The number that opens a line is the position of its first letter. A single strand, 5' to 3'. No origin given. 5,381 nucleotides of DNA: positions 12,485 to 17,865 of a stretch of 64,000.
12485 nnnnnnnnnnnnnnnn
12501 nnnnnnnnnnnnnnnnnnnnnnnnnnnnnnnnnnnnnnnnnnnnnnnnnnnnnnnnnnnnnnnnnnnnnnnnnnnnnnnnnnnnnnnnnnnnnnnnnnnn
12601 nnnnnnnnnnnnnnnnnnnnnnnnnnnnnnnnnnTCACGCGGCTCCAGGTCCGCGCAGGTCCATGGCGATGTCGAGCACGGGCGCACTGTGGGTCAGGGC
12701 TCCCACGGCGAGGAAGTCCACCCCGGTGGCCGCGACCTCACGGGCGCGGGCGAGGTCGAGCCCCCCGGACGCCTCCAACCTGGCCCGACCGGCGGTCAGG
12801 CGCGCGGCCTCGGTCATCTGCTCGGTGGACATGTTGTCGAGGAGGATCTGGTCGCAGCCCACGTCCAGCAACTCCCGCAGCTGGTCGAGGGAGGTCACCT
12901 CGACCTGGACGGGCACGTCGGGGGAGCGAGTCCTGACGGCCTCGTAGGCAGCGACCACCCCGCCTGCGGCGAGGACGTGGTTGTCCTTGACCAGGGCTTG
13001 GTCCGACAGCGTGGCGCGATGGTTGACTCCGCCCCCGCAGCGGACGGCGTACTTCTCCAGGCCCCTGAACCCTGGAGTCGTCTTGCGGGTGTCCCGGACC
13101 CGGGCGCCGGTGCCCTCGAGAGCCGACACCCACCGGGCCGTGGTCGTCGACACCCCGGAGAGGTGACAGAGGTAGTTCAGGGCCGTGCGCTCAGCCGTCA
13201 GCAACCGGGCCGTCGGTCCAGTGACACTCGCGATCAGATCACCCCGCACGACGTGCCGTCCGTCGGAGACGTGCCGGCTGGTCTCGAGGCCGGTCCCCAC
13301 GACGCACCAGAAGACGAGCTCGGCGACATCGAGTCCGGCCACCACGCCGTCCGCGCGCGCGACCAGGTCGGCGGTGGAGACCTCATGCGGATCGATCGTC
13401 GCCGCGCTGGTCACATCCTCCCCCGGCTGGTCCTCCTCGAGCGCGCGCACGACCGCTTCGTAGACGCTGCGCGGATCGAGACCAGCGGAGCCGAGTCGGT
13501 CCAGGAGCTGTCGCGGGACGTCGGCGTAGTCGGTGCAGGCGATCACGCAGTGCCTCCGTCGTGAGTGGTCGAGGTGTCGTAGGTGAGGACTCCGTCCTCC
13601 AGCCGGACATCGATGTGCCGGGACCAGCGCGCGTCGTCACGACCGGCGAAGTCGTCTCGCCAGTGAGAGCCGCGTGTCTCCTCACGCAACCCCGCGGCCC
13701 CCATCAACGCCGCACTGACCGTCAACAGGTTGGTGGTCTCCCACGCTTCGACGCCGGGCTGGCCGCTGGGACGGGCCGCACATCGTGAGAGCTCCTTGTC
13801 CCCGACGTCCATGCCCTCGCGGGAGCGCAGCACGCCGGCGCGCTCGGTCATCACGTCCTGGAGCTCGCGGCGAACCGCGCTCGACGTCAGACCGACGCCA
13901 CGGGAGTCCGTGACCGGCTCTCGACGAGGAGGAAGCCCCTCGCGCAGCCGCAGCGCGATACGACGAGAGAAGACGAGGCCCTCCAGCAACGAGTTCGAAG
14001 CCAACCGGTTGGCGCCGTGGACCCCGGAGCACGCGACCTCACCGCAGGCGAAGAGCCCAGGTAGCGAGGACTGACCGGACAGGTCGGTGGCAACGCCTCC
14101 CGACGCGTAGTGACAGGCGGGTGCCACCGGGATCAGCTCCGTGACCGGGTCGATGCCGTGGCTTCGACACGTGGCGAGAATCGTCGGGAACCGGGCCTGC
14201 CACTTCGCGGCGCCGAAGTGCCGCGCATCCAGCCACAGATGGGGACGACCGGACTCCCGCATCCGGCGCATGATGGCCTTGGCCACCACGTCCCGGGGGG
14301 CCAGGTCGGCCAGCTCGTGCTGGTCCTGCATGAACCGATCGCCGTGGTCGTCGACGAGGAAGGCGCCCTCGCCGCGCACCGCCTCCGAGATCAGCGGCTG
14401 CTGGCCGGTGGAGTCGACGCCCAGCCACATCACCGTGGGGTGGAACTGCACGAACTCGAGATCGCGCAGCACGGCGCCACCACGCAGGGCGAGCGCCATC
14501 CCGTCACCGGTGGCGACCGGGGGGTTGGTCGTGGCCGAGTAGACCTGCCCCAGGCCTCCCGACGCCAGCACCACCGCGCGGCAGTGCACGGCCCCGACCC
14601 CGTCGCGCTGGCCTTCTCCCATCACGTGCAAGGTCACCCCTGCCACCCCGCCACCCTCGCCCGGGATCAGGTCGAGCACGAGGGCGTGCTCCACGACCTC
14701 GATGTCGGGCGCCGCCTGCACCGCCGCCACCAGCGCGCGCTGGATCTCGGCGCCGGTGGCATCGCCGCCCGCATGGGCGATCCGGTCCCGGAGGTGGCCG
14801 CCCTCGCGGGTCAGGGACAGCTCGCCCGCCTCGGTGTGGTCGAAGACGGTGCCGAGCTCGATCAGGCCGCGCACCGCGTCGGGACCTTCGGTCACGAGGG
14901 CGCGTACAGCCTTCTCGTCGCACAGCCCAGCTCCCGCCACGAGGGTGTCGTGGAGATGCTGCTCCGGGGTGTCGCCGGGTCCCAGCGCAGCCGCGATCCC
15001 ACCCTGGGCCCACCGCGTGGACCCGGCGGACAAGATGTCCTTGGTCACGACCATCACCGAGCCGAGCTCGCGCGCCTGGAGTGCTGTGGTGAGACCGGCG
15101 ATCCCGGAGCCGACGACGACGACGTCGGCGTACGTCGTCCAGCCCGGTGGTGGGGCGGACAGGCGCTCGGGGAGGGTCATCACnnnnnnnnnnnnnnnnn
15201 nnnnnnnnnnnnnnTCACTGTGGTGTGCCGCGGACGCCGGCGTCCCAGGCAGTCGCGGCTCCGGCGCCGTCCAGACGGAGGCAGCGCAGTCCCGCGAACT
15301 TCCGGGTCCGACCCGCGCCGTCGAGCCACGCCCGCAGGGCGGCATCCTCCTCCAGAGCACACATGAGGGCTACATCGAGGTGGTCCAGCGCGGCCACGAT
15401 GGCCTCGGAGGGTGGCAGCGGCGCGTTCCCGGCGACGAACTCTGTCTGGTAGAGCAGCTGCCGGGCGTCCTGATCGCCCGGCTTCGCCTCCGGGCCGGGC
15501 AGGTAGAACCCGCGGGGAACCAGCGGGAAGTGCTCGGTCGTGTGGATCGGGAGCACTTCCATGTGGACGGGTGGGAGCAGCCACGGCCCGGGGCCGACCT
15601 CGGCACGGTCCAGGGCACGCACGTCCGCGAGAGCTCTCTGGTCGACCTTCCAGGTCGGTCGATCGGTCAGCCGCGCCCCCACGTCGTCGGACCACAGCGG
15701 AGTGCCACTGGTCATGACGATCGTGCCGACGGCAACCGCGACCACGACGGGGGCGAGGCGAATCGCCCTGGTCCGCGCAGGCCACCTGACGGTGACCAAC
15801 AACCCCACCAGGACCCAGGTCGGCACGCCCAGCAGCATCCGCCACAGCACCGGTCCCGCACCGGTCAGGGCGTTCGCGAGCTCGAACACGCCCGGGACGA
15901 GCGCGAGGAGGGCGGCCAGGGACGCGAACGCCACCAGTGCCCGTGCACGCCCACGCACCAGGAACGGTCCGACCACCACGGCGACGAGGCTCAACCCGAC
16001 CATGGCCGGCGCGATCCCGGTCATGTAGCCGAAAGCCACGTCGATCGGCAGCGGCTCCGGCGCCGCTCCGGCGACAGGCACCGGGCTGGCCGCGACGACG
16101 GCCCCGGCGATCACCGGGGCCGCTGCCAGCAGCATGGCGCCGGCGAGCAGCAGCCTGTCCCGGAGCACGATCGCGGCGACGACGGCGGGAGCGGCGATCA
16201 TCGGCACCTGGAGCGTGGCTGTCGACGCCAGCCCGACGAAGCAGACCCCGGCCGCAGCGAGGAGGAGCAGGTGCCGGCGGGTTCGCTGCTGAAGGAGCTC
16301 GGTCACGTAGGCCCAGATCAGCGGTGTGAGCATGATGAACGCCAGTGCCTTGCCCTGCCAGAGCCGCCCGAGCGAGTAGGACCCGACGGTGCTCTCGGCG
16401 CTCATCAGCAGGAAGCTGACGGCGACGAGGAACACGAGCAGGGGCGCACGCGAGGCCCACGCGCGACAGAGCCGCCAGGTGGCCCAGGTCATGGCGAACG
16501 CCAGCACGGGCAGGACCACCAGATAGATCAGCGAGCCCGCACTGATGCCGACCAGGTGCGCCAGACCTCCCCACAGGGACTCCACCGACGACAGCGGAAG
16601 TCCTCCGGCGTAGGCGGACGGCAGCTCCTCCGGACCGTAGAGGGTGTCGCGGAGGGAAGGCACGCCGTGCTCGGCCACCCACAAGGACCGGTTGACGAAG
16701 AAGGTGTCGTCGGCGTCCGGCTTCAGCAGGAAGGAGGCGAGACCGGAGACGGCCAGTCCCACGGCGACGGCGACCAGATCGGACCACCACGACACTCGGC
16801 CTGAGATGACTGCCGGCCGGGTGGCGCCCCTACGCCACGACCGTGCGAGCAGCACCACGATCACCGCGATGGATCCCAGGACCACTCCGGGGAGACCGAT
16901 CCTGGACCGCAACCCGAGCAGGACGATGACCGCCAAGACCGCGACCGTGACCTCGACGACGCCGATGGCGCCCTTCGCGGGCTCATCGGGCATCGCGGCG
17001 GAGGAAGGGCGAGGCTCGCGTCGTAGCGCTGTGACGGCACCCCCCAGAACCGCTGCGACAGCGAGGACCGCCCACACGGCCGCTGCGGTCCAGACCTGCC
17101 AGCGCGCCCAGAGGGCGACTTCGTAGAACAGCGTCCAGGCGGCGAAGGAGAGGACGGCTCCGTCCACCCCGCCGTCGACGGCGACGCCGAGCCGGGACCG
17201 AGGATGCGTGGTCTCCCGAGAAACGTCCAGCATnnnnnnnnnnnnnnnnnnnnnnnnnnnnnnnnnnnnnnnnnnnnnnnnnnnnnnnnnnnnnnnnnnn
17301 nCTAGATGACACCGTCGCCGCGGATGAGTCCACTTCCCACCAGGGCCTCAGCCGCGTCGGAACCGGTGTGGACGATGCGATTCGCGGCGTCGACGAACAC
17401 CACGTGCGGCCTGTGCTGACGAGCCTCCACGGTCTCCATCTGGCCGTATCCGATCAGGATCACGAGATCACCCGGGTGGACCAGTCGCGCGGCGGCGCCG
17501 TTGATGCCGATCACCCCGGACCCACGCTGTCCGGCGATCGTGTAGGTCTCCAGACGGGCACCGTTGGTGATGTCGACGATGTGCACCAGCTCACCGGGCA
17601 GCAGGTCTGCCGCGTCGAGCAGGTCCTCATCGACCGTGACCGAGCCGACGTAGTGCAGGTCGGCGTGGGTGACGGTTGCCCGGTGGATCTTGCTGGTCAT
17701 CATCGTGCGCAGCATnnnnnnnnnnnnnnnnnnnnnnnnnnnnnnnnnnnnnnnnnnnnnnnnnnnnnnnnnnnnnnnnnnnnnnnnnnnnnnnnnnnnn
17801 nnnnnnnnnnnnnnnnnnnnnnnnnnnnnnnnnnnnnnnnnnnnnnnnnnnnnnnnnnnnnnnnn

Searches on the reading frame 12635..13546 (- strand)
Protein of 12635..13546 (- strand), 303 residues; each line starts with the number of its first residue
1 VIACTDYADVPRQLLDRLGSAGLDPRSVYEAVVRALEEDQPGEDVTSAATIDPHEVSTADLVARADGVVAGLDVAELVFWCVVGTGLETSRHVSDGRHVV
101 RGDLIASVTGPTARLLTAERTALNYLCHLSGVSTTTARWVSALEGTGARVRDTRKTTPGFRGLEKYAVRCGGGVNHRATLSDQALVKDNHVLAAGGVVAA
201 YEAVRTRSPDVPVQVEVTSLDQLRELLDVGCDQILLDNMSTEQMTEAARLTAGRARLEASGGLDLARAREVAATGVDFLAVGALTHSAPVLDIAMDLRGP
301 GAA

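Call 11: search_protein_families(library=pfam, proteins=[window:12635-13546:-], max_evalue=0.01)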
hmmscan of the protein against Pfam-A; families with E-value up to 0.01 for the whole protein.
window:12635-13546:- (303 aa): 2 families
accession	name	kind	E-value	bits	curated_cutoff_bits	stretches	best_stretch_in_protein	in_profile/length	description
PF01729.25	QRPTase_C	-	2.2e-53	180.9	23.1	1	132-296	1-169/169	Quinolinate phosphoribosyl transferase, C-terminal domain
PF02749.22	QRPTase_N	-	1e-20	74.1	27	1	44-130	1-82/82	Quinolinate phosphoribosyl transferase, N-terminal domain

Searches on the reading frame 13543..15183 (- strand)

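Call 11: search_protein_families(library=pfam, proteins=[window:13543-15183:-], max_evalue=0.01)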
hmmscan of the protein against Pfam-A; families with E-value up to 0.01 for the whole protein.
window:13543-15183:- (546 aa): 6 families
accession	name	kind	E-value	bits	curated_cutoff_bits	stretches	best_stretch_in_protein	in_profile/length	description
PF00890.30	FAD_binding_2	-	6.6e-93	312.6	20.4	1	20-399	1-414/414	FAD binding domain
PF02910.25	Succ_DH_flav_C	-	4.5e-16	59.4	20.8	1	438-526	1-100/130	Fumarate reductase flavoprotein C-term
PF01266.30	DAO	-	1.2e-10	41.9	27.9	1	20-147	1-116/353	FAD dependent oxidoreductase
PF07992.20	Pyr_redox_2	-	9.8e-07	28.9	26.1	0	20-46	2-29/291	Pyridine nucleotide-disulphide oxidoreductase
PF03486.20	HI0933_like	-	0.0015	18.5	50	0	20-46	2-28/244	HI0933-like protein Rossmann domain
PF01946.23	Thi4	-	0.0057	16.4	26.2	0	19-62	18-62/235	Thi4 family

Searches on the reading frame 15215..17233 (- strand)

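Call 11: search_protein_families(library=pfam, proteins=[window:15215-17233:-], max_evalue=0.01)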
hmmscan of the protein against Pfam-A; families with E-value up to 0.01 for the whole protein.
window:15215-17233:- (672 aa): 1 family
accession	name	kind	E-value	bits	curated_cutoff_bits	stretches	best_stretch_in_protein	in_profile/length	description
PF19554.4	DUF6077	-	3e-09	36.6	27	1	59-376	15-345/354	Family of unknown function (DUF6077)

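Call 77: search_protein_families(library=ncbifam, proteins=[window:15215-17233:-], max_evalue=0.001)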
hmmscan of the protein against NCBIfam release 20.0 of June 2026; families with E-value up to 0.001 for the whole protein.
window:15215-17233:- (672 aa): 0 families

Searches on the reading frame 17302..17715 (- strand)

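Call 36: search_protein_families(library=pfam, proteins=[window:17302-17715:-], max_evalue=0.001)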
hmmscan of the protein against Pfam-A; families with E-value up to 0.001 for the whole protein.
window:17302-17715:- (137 aa): 1 family
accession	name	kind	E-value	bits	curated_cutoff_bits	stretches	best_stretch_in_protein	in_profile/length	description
PF02261.22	Asp_decarbox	-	3e-50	169.4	25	1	1-114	1-114/115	Aspartate decarboxylase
